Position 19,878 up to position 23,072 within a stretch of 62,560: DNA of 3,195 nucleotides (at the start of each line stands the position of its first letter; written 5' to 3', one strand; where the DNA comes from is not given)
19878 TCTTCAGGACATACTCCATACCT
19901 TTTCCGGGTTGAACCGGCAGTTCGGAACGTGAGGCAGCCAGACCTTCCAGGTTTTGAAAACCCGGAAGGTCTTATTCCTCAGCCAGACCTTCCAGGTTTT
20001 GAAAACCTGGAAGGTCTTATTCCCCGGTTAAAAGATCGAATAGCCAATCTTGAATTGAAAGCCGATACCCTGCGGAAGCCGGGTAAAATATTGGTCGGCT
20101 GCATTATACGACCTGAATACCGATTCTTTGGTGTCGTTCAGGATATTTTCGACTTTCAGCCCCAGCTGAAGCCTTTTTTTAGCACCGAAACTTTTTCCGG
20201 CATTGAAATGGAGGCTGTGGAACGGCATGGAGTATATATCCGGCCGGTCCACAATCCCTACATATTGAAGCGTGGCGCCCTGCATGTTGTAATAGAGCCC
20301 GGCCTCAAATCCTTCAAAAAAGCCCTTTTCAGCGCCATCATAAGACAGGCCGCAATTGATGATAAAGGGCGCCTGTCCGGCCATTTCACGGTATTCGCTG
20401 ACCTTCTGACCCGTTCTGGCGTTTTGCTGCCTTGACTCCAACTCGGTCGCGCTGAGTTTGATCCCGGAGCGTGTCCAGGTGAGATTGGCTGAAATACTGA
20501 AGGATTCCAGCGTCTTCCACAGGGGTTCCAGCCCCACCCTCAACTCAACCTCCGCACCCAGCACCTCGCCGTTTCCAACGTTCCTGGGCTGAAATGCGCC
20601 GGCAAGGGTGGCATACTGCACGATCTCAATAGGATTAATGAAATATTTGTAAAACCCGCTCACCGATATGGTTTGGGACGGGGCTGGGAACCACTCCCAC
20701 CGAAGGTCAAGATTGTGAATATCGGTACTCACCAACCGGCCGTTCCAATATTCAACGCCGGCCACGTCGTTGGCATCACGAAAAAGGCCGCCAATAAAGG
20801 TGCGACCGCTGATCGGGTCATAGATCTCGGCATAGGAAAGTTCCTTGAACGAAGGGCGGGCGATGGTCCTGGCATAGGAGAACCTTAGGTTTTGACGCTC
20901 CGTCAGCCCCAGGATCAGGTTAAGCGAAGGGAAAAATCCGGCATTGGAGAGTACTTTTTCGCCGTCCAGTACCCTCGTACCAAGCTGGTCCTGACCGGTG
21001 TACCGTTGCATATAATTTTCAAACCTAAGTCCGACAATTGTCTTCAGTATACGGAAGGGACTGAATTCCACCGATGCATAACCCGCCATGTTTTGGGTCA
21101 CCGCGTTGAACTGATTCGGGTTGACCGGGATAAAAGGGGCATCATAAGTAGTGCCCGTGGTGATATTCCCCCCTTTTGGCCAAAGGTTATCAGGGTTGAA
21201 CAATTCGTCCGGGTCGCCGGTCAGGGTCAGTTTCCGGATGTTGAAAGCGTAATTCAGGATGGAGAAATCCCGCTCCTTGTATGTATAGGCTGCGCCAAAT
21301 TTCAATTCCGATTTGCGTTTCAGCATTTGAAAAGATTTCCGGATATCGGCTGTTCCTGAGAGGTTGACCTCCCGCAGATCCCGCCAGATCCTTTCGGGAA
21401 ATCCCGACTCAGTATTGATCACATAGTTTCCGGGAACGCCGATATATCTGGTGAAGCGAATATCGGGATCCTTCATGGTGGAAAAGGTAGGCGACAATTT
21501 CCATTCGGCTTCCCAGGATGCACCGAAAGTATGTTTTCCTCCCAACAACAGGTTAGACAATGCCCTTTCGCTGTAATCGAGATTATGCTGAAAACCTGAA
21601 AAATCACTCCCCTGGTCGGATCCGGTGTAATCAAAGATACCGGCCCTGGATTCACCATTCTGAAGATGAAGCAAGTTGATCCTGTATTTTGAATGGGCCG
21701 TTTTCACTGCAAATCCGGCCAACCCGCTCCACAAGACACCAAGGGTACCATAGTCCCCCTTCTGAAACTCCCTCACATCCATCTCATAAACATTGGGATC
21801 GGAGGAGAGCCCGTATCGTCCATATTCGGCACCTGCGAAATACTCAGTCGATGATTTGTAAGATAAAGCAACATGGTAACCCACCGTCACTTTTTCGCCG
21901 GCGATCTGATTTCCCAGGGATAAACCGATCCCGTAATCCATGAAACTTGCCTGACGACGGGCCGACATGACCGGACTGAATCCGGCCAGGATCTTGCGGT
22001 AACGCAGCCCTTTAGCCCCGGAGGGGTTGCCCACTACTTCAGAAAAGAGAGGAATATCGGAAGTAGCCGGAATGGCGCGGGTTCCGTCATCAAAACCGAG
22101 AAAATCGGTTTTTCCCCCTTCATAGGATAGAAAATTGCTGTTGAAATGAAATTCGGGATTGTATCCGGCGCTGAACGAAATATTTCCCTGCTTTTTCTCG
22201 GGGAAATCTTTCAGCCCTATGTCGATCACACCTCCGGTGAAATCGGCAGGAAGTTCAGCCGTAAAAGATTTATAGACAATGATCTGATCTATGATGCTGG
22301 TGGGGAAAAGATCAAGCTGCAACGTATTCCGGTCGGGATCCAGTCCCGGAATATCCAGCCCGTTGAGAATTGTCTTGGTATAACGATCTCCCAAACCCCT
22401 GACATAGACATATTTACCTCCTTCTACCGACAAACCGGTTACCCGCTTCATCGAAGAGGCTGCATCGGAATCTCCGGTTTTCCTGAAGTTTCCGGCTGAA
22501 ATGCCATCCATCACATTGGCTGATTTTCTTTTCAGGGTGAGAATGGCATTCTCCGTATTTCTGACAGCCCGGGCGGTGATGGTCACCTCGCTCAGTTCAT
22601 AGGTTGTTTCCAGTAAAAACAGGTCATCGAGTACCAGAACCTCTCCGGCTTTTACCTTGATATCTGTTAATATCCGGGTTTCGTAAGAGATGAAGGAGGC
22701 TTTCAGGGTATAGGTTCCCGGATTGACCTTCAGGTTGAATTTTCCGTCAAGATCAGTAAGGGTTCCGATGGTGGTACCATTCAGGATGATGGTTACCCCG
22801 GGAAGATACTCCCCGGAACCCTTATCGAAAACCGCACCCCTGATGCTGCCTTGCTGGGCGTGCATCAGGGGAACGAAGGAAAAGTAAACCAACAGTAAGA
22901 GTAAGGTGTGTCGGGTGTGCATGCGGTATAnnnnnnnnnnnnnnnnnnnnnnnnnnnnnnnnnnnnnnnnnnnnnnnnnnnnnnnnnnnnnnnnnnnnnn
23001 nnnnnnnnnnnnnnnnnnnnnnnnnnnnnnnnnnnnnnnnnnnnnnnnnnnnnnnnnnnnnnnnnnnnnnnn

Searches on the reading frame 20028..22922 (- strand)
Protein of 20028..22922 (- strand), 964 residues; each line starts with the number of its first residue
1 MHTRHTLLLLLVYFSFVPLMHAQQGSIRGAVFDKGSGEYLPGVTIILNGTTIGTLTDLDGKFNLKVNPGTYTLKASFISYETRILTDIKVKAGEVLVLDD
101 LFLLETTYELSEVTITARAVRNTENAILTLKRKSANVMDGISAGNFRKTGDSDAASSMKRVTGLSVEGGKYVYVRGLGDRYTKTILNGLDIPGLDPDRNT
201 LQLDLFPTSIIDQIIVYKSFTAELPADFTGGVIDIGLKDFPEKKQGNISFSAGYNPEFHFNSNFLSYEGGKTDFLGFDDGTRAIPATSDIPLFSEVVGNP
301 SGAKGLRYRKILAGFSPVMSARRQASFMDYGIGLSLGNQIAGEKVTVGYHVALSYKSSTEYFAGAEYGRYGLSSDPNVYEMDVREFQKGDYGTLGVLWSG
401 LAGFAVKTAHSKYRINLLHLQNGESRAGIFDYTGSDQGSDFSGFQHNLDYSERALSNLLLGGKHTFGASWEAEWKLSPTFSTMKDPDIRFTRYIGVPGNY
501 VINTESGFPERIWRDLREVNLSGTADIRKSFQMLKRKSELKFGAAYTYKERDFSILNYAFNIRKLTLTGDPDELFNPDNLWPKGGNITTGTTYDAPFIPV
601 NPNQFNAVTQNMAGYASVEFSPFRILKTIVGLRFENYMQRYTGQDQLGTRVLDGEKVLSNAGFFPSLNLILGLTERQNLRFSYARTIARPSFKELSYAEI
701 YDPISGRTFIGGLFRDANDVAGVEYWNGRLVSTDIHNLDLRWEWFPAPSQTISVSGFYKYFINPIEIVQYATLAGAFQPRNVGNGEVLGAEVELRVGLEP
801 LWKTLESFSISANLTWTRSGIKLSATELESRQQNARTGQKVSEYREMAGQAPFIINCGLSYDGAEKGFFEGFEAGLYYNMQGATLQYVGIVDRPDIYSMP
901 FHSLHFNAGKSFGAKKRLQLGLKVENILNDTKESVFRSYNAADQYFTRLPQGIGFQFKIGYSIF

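Call 83: search_protein_families(library=pfam, proteins=[window:20028-22922:-], max_evalue=0.00001)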
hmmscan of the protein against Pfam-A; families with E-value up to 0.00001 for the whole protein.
window:20028-22922:- (964 aa): 5 families
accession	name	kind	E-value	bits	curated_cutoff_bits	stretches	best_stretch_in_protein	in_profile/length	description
PF00593.30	TonB_dep_Rec_b-barrel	-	5.7e-23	82.9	27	1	430-927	19-436/436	TonB dependent receptor-like, beta-barrel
PF13715.12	CarbopepD_reg_2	-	1.1e-17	64.3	32.2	1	27-114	1-87/88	CarboxypepD_reg-like domain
PF14905.12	OMP_b-brl_3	-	1.3e-15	57.8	27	2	599-696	102-195/408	Outer membrane protein beta-barrel family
PF13620.12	CarboxypepD_reg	-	3.8e-14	53.2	32.3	1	26-99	1-78/82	Carboxypeptidase regulatory-like domain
PF07715.20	Plug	-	4.8e-09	37.1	23.9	1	132-232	3-107/107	TonB-dependent Receptor Plug Domain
